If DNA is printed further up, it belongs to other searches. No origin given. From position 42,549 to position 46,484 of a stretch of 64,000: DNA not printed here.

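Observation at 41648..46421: Kinase-NTPase mega-protein plus orphan DNA methyltransferase: candidate undescribed compact Pgl/BREX-type-2-like defence system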

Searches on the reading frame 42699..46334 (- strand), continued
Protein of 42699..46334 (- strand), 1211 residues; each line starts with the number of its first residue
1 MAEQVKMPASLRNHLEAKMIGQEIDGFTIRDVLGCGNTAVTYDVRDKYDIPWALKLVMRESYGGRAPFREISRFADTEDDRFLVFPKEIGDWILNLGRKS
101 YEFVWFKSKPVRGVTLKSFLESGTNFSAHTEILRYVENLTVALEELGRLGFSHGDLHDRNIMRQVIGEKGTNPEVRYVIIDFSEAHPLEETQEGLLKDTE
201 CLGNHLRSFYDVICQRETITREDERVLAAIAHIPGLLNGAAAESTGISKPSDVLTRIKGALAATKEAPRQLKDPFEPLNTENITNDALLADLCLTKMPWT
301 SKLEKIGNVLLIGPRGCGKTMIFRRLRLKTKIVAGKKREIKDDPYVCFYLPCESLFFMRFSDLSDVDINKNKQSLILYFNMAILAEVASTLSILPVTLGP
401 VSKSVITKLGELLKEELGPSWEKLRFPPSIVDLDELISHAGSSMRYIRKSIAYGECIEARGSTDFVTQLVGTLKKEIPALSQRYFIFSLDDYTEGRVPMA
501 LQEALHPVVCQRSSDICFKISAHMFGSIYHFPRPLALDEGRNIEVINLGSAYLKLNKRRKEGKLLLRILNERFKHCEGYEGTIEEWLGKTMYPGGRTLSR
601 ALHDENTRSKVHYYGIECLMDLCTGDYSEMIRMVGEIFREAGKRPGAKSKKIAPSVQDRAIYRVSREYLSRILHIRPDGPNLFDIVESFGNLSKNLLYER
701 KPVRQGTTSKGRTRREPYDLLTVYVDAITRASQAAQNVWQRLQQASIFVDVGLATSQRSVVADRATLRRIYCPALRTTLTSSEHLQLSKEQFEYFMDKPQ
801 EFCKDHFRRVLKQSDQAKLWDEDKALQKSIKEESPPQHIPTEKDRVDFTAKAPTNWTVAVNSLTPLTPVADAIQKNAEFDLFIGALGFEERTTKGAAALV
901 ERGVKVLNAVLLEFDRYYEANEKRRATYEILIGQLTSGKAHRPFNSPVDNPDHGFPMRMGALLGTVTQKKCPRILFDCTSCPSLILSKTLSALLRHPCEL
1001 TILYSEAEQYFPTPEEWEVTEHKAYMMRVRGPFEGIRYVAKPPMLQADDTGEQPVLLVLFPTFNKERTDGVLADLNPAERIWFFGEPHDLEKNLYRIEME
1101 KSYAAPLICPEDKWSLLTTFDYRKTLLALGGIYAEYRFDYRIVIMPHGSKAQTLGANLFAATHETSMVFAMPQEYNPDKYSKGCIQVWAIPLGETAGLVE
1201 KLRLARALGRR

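Call 37: search_solved_structures(query=A1, max_evalue=1, show_alignments=2)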
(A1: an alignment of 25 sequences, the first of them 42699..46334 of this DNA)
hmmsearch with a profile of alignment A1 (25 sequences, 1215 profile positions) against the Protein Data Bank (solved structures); distinct sequences matched with E-value up to 1: 107 (the best 60 are shown).
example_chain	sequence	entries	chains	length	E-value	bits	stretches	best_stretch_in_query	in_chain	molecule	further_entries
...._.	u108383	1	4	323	1.6e-06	29.4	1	17-190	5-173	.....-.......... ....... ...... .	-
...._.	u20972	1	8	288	2.2e-06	28.9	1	22-190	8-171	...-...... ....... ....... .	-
3gu8_A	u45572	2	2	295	2.4e-06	28.8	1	31-190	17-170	Death-associated protein kinase 1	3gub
2a27_A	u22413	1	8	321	2.7e-06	28.6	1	22-190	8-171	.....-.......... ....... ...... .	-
1z9x_A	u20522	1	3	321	2.8e-06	28.6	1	22-190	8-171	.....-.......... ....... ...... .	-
1wmk_A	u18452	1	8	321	2.8e-06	28.6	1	22-190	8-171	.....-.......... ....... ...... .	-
2a2a_A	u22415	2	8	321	2.8e-06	28.6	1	22-190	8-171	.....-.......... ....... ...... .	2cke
2w4j_A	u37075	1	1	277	4e-06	28.1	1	31-190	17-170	DEATH-ASSOCIATED PROTEIN KINASE 1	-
4pf4_A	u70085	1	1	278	4e-06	28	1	31-190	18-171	Death-associated protein kinase 1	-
1wvw_A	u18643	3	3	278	4e-06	28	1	31-190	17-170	Death-associated protein kinase 1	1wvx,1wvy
3dfc_B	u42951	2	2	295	4.3e-06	28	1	31-190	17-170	Death-associated protein kinase 1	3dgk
2y4p_A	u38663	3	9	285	4.3e-06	28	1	31-190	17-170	DEATH-ASSOCIATED PROTEIN KINASE 1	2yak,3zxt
5aut_A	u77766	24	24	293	4.6e-06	27.9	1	31-190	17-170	Death-associated protein kinase 1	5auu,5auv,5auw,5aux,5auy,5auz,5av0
3f5u_A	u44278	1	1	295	4.7e-06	27.8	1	31-190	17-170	Death-associated protein kinase 1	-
1p4f_A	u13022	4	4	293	4.7e-06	27.8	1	31-190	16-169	Death-associated protein kinase 1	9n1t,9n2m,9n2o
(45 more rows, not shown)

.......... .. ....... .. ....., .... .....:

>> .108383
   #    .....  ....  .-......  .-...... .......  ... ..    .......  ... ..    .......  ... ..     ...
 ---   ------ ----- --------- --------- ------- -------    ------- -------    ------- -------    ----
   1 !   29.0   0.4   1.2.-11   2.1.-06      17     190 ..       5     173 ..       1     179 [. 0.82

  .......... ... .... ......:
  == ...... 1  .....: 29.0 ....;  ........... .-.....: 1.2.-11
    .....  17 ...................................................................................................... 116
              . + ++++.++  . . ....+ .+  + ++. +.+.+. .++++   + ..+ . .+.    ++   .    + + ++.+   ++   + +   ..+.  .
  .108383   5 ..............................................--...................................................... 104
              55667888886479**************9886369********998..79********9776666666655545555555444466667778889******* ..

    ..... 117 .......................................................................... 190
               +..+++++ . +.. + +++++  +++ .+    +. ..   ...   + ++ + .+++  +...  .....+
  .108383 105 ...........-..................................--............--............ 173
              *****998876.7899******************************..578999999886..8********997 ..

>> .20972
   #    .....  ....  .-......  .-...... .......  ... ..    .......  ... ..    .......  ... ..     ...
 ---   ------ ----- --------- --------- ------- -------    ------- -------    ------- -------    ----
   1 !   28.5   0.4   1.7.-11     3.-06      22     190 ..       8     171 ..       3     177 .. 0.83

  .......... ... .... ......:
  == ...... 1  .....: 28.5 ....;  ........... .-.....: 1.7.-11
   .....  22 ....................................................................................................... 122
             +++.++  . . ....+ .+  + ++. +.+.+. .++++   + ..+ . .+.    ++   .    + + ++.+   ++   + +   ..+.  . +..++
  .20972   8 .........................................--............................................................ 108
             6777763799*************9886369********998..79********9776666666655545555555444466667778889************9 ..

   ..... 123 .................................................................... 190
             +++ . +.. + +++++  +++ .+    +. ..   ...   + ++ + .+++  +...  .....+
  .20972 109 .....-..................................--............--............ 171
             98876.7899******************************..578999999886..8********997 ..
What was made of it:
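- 45555..46277 (-): Protein-kinase-like domain (about aa 20-260) with a short C-lobe. Key residues: K55, E70, HGD155, N160, D181. PDB profile hits to DAPK at E 1.6e-6 (call 37).
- On Eukaryotic-like protein kinase superfamily: The profile hits DAPK at E 1.6e-6 (call 37).
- Checked: Kinase: a profile of the family hits DAP kinases at E 1.6e-6 over aa 17-190 (call 37).
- PDB profile search (call 37).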

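Call 80: search_protein_families(library=pfam, proteins=[L037:39-2975:+, L085:13532-15178:+, L025:5265-7088:+, L056:16715-19180:+, L075:3907-6921:+, L082:2894-3970:+, L085:13009-13530:-, L034:13326-14564:+, L048:9140-9865:+], max_evalue=0.001)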
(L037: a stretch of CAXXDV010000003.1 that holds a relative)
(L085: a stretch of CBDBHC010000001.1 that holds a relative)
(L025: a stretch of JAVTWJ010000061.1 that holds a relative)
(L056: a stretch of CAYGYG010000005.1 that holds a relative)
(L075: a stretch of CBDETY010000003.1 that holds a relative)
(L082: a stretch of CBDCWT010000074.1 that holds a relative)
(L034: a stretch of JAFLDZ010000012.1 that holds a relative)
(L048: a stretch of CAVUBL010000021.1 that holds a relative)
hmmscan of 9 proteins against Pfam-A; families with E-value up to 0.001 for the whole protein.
L037:39-2975:+ (978 aa): 7 families
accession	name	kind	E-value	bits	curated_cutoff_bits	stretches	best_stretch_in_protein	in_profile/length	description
PF13487.12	HD_5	-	2.7e-37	128.6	27.2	1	803-968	2-170/170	HD domain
PF07695.17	7TMR-DISM_7TM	-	7.7e-36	124.4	29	1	128-332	5-205/205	7TM diverse intracellular signalling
PF07696.17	7TMR-DISMED2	-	1.1e-35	123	22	1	3-113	26-136/136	7TMR-DISM extracellular 2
PF00072.30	Response_reg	-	2e-31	108.8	30.2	1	665-777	1-111/111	Response regulator receiver domain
PF02518.31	HATPase_c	-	1.1e-24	87.4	26.4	1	485-599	3-109/111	Histidine kinase-, DNA gyrase B-, and HSP90-like ATPase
PF01966.28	HD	-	3.9e-20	72.7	22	1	815-937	1-116/116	HD domain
PF00512.31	HisKA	-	4.2e-16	59.2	26.9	1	372-437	2-66/66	His Kinase A (phospho-acceptor) domain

L085:13532-15178:+ (548 aa): 1 family
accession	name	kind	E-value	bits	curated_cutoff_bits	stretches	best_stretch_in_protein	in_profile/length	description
PF00145.23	DNA_methylase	-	1.4e-44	153.3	22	1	120-502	57-319/324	C-5 cytosine-specific DNA methylase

L025:5265-7088:+ (607 aa): 3 families
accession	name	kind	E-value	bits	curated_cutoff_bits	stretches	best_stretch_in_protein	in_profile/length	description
PF00239.26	Resolvase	-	7.2e-29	101.2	23.3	1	40-191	1-144/145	Resolvase, N terminal domain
PF07508.19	Recombinase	-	5.8e-13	49.4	21.1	1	220-312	1-101/102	Recombinase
PF13408.12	Zn_ribbon_recom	-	3.3e-08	34.2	25.3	1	327-383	2-56/58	Recombinase zinc beta ribbon domain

L056:16715-19180:+ (821 aa): 6 families
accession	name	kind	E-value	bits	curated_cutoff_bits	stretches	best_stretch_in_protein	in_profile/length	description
PF02384.22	N6_Mtase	-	6.1e-52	177.3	20.4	1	133-439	4-307/311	N-6 DNA Methylase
PF01420.25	Methylase_S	-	1.1e-18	68.5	22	2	631-787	4-150/168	Type I restriction modification DNA specificity domain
PF01170.24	UPF0020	-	1.1e-06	28.9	22.3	1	170-318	25-176/197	RMKL-like, methyltransferase domain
PF07669.17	Eco57I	-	3.5e-06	27.6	25.3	1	252-331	70-157/171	Eco57I restriction-modification methylase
PF13847.12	Methyltransf_31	-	0.00013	22.1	27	1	172-265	2-83/145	Methyltransferase domain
PF20473.4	MmeI_Mtase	-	0.0007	19.3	27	0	176-223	22-74/259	MmeI, DNA-methyltransferase domain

L075:3907-6921:+ (1004 aa): 7 families
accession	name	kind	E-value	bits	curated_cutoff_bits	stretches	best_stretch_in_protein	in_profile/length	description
PF18766.7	SWI2_SNF2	-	2.5e-81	273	26.7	1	283-516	1-220/221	SWI2/SNF2 ATPase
PF04313.20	HSDR_N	-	2.4e-39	135.7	25.1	1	9-217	3-196/198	Type I restriction enzyme R protein N terminus (HSDR_N)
PF11867.13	T1RH-like_C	-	3.1e-25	89.7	26.8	1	733-995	55-320/329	Type I restriction enzyme HindI endonuclease subunit-like, C-terminal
PF22679.2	T1R_D3-like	-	8.7e-19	68.9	27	1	606-675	85-156/158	Type I restriction enzyme subunit R domain 3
PF04851.21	ResIII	-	8.7e-19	68.5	22.5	1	280-452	4-163/164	Type III restriction enzyme, res subunit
PF00270.35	DEAD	-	5.6e-06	26.6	26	1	306-453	17-162/167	DEAD/DEAH box helicase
PF00271.37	Helicase_C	-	9.2e-06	26.3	23.5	1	602-664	49-110/110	Helicase conserved C-terminal domain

L082:2894-3970:+ (358 aa): 2 families
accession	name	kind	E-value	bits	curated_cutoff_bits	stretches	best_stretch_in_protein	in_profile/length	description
PF24391.1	HD-CE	-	1.4e-25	90.9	27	1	65-246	5-241/263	HD-CE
PF01966.28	HD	-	0.00083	20.1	22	0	97-191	23-113/116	HD domain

L085:13009-13530:- (173 aa): 1 family
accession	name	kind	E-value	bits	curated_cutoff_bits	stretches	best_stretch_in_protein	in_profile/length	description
PF03852.21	Vsr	-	6.2e-29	100.1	27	1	24-94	1-71/74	DNA mismatch endonuclease Vsr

L034:13326-14564:+ (412 aa): 0 families

L048:9140-9865:+ (241 aa): 0 families
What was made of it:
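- Type I R-M genes and serine recombinases recur nearby (call 80).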

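Call 87: find_encoding_contigs(protein=P0002, flank=6000, max_places=2)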
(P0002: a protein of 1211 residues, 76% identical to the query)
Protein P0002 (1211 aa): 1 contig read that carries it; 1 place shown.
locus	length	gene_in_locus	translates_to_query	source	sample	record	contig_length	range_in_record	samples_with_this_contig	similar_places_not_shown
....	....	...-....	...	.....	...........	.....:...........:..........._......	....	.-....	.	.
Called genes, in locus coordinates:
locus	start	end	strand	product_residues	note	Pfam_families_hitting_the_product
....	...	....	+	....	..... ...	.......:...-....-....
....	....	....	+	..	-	?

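Call 88: find_encoding_contigs(protein=P0003, flank=6000, max_places=2)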
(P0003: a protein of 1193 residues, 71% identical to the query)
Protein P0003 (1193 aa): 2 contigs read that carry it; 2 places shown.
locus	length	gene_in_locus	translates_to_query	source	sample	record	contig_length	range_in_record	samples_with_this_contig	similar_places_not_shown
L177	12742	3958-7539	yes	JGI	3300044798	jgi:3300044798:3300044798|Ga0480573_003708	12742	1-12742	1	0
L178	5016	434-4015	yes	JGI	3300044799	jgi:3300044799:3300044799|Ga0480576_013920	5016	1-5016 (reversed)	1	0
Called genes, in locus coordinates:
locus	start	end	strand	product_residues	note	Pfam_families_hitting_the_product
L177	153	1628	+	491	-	PF05697:Trigger_N, PF05698:Trigger_C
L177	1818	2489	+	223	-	PF00574:CLP_protease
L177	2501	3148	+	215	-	PF00574:CLP_protease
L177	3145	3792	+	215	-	-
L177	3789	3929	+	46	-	-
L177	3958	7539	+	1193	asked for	PF24389:ORC-CDC6-like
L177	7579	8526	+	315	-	PF13847:Methyltransf_31 (faint), PF01555:N6_N4_Mtase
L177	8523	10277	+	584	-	PF20154:LNT_N, PF00795:CN_hydrolase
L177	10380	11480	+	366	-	PF03130:HEAT_PBS (faint), PF12717:Cnd1 (faint), PF13513:HEAT_EZ (faint), PF02985:HEAT (faint), PF13646:HEAT_2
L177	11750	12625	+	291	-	PF28175:T4SS_LegC2C7 (weak)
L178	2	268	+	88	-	?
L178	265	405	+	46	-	-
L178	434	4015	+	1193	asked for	PF24389:ORC-CDC6-like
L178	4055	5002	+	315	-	PF13847:Methyltransf_31 (faint), PF01555:N6_N4_Mtase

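Call 94: find_related_loci(query=A1, collection=viral_contigs, flank=6000)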
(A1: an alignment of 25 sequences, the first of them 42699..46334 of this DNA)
Query A1 (1211 aa) in viral_contigs; peptide patterns used: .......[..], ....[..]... (x = any residue, [..] = any of these).
168 stretches matched a pattern; 5 encode a relative of the query (tblastn E <= 1e-3); 5 distinct loci.
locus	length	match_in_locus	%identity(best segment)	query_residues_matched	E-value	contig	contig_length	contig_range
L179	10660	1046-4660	23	16-1202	2e-55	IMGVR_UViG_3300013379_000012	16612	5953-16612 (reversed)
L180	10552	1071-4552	24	52-1195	2e-41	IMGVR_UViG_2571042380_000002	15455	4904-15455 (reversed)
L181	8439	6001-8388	21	18-804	6e-30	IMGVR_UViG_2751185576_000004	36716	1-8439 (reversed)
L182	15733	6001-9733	23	17-1203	1e-22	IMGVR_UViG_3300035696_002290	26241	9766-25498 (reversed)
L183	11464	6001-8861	25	292-1202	1e-18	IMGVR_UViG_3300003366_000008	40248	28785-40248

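Call 97: search_protein_families(library=padloc, proteins=[L012:4152-5261:+, L130:10427-11533:+, L130:7875-10427:+], max_evalue=0.001)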
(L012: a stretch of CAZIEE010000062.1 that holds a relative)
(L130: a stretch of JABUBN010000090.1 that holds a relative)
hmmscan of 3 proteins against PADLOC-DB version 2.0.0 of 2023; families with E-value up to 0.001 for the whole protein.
L012:4152-5261:+ (369 aa): 10 families
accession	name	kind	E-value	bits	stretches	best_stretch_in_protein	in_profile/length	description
PDLC01917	CARF6--CARF_CARF_CARF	-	1.9e-14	51.6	1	33-348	16-302/308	-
PDLC01922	CARF6--CARF_CARF_CARF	-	2.2e-13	48.3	1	30-339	12-286/295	-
PDLC01925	CARF6--CARF_STK_AAA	-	5.2e-09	32.4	1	15-343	873-1179/1187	-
PDLC01913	CARF6--CARF_CARF_CARF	-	5.6e-09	33.6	1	109-335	74-288/305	-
PDLC01910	CARF6--CARF_CARF_CARF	-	4.1e-08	30.7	0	35-145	30-143/348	-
PDLC01911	CARF6--CARF_CARF_CARF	-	3.4e-07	28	1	33-332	22-304/325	-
PDLC01915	CARF6--CARF_CARF_CARF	-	4.2e-07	27.7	1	28-324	14-269/297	-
PDLC01914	CARF6--CARF_CARF_CARF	-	8.1e-05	20.1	0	279-344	236-304/311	-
PDLC01912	CARF6--CARF_CARF_CARF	-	9.9e-05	19.8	1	30-161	15-144/312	-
PDLC01268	CasR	-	0.0003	18.8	1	229-325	20-105/179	"CAS-I,CAS-II,CAS-III,CAS-IV,CAS-V,CAS-VI; associated_signaling"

L130:10427-11533:+ (368 aa): 11 families
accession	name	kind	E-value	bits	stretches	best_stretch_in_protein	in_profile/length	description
PDLC01917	CARF6--CARF_CARF_CARF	-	2.7e-18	64.3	1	26-348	11-301/308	-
PDLC01911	CARF6--CARF_CARF_CARF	-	6e-14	50.2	1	34-336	23-307/325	-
PDLC01925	CARF6--CARF_STK_AAA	-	1.4e-09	34.2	1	13-171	872-1006/1187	-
PDLC01922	CARF6--CARF_CARF_CARF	-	9.9e-09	33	1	30-338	12-284/295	-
PDLC01923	CARF6--CARF_CARF_CARF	-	5.2e-08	30.3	1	36-340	23-294/299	-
PDLC01914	CARF6--CARF_CARF_CARF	-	2.1e-06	25.3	1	283-346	239-305/311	-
PDLC01912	CARF6--CARF_CARF_CARF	-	9.4e-06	23.2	1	25-163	10-146/312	-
PDLC01915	CARF6--CARF_CARF_CARF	-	4.4e-05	21.1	1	27-148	13-116/297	-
PDLC01913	CARF6--CARF_CARF_CARF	-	0.00022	18.6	0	102-164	67-129/305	-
PDLC01910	CARF6--CARF_CARF_CARF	-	0.00034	17.9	0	34-145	29-143/348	-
PDLC01921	CARF6--CARF_CARF_CARF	-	0.00085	16.7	0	31-130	13-105/298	-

L130:7875-10427:+ (850 aa): 17 families
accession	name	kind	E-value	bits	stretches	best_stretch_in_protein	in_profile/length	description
PDLC01925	CARF6--CARF_STK_AAA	-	5.5e-31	105.2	1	116-824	129-815/1187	-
PDLC04138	mad6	-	1.5e-11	42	1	55-202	75-211/659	mads_6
PDLC04042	PD-T4-6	-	6.3e-09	33.9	1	43-193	20-158/292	-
PDLC04047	PD-T4-6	-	4.6e-07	27.2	1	89-189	64-156/327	-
PDLC03921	MkoA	-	5.9e-07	25.5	1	109-295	563-738/1607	-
PDLC04060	PD-T4-6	-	8.5e-07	26.2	1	74-196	55-160/486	-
PDLC04044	PD-T4-6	-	2.9e-06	24.7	1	109-176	110-178/372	-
PDLC04040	PD-T4-6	-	3.3e-06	24.1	1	74-171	41-137/547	-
PDLC04059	PD-T4-6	-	5.2e-06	23.8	1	112-172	86-146/433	-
PDLC04053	PD-T4-6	-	7.2e-06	23.7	1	55-193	33-160/311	-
PDLC04058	PD-T4-6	-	2.6e-05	21.5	1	114-171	92-149/460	-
PDLC04054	PD-T4-6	-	5.4e-05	20.8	1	114-194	88-161/347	-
PDLC04064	PD-T4-6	-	0.00022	18.3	1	85-179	69-162/369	-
PDLC04140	mad8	-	0.00041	17.9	1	313-344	25-56/314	mads_8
PDLC04056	PD-T4-6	-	0.00058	17.1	1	113-177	84-147/415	-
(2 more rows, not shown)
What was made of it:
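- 42735..43709 (-): Tandem CARF-like module (about aa 876-1200): two Rossmann-like halves. Conserved residues: GFE889xR891, D977, YxE1006, R1096, G1148-S-K1150-x-Q. The stand-alone proteins hit CARF6 profiles at E 1e-14 to 1e-18 (call 97).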
